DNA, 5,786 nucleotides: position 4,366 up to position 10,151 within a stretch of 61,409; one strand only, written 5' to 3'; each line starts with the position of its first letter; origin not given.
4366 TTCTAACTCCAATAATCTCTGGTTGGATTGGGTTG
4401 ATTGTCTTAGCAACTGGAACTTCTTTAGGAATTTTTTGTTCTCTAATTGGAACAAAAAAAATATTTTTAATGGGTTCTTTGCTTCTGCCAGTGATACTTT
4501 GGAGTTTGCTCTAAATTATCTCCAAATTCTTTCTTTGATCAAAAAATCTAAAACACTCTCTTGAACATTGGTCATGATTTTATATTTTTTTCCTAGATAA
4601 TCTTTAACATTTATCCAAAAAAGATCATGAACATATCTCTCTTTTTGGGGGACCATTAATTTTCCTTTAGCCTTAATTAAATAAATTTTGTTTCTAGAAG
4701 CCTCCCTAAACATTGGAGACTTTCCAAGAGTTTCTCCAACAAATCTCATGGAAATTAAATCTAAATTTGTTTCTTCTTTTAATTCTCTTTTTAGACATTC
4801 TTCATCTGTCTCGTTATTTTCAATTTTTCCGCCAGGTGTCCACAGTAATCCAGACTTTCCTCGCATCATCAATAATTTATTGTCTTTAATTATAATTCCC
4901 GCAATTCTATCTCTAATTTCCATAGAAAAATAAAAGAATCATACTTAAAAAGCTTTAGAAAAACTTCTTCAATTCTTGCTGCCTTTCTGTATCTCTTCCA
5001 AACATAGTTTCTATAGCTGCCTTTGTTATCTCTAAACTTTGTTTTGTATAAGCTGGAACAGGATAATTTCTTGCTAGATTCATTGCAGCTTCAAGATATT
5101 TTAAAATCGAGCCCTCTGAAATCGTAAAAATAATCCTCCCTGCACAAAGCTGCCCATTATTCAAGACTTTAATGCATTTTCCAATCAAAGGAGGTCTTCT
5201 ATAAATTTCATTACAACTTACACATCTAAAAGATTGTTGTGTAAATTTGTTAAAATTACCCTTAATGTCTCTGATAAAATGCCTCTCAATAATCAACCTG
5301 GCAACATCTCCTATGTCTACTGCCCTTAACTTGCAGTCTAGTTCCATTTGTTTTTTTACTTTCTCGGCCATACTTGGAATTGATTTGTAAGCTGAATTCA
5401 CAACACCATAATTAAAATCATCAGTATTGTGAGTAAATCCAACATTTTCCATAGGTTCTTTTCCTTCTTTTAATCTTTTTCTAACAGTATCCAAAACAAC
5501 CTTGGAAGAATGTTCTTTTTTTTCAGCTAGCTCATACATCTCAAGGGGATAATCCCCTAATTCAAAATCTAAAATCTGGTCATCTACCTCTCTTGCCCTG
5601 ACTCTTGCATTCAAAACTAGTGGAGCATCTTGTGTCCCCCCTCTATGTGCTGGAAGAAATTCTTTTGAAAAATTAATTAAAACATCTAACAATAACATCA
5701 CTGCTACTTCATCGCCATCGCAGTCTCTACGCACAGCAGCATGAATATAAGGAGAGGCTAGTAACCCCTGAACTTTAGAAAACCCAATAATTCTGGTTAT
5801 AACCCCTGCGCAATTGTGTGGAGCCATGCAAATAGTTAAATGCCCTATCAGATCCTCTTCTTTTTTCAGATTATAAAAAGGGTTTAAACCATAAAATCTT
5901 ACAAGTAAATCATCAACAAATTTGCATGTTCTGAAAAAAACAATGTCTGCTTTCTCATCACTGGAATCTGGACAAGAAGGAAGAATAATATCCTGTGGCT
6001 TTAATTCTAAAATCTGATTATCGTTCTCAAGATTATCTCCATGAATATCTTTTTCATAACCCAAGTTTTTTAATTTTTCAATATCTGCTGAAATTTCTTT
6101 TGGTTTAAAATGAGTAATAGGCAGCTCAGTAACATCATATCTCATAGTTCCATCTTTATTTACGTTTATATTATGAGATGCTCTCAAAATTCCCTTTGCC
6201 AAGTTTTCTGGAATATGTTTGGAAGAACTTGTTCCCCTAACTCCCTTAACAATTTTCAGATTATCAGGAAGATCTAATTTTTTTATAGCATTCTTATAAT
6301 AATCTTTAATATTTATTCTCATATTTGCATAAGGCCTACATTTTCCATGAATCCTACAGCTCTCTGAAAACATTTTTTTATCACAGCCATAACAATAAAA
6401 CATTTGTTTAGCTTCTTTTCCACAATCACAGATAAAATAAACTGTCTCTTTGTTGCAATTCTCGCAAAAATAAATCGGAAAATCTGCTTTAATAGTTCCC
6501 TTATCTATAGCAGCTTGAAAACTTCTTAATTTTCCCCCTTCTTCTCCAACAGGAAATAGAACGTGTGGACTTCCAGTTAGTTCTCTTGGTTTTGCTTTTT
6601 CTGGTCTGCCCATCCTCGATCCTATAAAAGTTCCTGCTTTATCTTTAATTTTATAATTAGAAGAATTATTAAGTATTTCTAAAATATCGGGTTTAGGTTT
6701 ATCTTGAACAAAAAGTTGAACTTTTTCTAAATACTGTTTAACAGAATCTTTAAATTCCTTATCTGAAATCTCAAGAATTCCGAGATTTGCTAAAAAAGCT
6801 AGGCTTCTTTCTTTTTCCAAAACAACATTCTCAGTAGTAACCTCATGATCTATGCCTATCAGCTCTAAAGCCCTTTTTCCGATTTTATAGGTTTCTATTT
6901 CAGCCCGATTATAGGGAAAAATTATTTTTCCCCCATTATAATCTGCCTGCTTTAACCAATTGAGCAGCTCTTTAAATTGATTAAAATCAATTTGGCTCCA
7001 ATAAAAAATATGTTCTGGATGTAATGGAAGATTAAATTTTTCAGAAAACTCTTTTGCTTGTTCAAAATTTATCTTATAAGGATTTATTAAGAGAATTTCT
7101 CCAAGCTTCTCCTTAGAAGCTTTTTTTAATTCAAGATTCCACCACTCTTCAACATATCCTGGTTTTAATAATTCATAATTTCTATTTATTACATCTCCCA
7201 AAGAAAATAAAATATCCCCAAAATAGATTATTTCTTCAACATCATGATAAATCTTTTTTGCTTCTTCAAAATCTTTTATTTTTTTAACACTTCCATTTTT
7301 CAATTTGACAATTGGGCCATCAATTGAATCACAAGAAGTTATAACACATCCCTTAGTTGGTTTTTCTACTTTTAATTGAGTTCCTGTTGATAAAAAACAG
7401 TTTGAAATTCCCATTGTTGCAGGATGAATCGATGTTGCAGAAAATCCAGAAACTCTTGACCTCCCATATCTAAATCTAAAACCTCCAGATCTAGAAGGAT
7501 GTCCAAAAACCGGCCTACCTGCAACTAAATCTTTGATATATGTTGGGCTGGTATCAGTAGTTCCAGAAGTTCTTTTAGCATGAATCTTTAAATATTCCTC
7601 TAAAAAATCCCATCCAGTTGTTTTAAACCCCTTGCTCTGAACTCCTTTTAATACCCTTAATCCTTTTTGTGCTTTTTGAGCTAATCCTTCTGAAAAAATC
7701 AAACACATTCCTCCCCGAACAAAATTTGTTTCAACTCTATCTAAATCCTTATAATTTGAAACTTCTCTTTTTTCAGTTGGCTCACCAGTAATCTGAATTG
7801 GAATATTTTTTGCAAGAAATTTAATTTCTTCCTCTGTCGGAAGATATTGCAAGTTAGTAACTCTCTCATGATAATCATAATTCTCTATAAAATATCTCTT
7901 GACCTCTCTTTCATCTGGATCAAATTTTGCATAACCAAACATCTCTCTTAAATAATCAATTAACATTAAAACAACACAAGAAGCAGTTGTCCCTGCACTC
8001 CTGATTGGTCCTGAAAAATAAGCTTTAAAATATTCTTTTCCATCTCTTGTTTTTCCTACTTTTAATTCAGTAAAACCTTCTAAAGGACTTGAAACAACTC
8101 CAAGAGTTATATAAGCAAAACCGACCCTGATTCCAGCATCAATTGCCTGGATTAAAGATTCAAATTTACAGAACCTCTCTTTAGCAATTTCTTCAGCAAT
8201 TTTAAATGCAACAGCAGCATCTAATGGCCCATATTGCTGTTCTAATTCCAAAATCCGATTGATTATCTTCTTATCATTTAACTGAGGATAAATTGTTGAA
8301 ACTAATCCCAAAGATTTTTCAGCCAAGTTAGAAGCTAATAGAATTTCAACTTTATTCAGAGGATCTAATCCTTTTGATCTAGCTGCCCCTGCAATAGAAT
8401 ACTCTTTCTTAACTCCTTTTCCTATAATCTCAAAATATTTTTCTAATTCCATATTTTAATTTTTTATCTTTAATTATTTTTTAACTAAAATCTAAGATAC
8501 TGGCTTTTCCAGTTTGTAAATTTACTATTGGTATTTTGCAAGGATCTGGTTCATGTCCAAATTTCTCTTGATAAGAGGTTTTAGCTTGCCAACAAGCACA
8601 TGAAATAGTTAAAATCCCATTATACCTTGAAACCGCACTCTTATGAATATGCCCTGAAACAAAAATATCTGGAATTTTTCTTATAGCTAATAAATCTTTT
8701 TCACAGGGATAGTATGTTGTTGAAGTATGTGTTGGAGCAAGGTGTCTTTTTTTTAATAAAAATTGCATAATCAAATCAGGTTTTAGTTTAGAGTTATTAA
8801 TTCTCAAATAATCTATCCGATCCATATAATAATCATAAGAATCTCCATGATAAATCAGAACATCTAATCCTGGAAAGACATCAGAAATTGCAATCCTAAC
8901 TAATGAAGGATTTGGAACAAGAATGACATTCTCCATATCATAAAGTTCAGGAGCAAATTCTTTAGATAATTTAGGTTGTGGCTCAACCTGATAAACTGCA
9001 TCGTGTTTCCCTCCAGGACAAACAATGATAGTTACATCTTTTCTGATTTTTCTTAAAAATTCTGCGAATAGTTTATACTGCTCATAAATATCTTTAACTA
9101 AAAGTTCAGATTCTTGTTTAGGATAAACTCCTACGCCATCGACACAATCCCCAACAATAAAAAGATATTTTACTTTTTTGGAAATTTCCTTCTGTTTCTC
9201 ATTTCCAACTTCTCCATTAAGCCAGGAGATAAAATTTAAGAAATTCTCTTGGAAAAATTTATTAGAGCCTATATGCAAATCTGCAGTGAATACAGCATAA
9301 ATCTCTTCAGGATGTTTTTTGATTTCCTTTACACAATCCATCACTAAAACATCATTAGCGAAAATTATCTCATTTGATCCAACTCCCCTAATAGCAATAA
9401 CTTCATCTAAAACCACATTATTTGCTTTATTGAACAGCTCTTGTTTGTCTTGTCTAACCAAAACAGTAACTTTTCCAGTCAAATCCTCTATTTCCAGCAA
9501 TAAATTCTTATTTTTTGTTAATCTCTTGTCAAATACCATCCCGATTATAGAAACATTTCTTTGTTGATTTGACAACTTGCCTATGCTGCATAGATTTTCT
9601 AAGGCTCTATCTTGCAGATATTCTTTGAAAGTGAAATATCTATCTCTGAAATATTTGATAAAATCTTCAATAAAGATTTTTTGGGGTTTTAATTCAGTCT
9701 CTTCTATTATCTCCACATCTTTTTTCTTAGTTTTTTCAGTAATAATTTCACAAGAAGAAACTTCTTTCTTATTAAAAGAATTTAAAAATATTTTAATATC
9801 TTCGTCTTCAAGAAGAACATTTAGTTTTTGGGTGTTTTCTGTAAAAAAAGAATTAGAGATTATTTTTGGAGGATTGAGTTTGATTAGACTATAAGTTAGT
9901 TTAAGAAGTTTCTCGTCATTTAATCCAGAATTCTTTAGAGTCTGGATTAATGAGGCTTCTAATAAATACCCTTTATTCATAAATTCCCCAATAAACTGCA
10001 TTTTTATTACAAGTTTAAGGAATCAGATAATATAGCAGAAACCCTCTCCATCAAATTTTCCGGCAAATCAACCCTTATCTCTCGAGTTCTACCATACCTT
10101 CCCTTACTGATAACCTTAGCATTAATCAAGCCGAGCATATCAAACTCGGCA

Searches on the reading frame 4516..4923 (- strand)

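Call 23: search_protein_families(library=pfam, proteins=[window:4516-4923:-], max_evalue=0.001)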
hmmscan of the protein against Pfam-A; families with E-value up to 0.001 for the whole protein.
window:4516-4923:- (135 aa): 1 family
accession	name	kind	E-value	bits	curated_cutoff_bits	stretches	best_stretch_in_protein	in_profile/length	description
PF00293.34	NUDIX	-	8.2e-14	52.2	21.1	1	6-112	4-119/134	NUDIX domain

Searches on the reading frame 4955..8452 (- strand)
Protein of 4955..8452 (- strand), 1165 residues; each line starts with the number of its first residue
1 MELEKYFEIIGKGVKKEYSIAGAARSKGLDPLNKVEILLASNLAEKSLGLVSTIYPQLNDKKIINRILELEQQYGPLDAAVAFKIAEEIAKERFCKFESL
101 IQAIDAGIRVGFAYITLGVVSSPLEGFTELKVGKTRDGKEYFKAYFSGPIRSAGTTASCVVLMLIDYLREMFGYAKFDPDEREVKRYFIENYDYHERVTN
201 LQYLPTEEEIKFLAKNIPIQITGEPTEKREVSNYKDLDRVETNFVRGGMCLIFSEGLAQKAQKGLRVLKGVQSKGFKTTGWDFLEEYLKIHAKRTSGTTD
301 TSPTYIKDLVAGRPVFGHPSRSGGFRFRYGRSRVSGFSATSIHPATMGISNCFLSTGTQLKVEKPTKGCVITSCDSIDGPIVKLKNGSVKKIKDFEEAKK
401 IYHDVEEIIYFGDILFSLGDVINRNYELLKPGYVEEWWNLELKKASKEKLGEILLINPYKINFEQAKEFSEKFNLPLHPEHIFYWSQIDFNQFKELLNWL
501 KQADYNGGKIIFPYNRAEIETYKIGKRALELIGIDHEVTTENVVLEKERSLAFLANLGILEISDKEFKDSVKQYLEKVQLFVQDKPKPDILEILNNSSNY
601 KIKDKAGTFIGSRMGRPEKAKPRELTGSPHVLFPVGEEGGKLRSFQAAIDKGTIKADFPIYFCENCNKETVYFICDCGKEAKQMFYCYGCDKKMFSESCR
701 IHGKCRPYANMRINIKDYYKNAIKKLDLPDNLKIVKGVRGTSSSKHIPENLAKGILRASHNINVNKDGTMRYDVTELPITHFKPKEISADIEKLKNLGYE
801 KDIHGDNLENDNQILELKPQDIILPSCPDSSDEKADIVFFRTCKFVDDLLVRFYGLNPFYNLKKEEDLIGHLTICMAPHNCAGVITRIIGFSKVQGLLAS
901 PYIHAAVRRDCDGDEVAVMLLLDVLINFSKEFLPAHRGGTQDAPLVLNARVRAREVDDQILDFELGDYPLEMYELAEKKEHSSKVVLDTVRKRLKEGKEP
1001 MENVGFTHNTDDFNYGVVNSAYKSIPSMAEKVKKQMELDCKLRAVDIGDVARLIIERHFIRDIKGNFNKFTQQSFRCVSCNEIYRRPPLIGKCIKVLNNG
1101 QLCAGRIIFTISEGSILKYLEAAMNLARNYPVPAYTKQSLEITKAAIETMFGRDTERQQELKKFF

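Call 23: search_protein_families(library=pfam, proteins=[window:4955-8452:-], max_evalue=0.001)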
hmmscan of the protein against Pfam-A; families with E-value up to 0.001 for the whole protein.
window:4955-8452:- (1165 aa): 3 families
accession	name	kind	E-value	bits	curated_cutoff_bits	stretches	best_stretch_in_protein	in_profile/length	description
PF24844.1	PolC_DP2_central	-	3.2e-113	378.8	24.3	1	302-693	11-369/372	DNA polymerase II large subunit DP2, central domain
PF24846.1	PolC_DP2_cat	-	6.2e-107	357.4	24.3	1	732-1031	5-299/299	DNA polymerase II large subunit DP2, catalytic domain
PF03833.19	PolC_DP2_N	-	7.7e-78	261.8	24.3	1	5-288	1-269/271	DNA polymerase II large subunit DP2, N-terminal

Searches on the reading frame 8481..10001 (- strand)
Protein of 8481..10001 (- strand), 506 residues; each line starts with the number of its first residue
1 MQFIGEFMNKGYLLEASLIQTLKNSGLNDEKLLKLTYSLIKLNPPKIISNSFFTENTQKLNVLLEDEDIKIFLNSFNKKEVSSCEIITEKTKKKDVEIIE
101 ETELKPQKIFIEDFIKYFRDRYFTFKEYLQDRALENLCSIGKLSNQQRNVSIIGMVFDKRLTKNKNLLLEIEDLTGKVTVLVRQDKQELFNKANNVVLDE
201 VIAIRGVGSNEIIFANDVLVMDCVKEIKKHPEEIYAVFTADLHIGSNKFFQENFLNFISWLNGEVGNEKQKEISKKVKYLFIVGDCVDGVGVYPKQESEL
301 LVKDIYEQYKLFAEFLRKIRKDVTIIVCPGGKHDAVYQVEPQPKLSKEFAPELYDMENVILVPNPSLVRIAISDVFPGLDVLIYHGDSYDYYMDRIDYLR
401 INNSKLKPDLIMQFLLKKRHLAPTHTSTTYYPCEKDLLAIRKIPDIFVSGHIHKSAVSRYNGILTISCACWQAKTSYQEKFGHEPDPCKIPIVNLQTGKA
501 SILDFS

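Call 23: search_protein_families(library=pfam, proteins=[window:8481-10001:-], max_evalue=0.001)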
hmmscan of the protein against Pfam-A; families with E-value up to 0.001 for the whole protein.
window:8481-10001:- (506 aa): 3 families
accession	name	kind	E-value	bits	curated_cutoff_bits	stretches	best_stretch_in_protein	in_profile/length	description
PF04042.21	DNA_pol_E_B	-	3.8e-11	43.3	29.1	1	237-451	2-203/210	DNA polymerase alpha/epsilon subunit B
PF00149.33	Metallophos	-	3.1e-07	31.5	21.5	1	237-454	4-190/191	Calcineurin-like phosphoesterase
PF01336.31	tRNA_anti-codon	-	7.4e-05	23.1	27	1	150-207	1-56/75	OB-fold nucleic acid binding domain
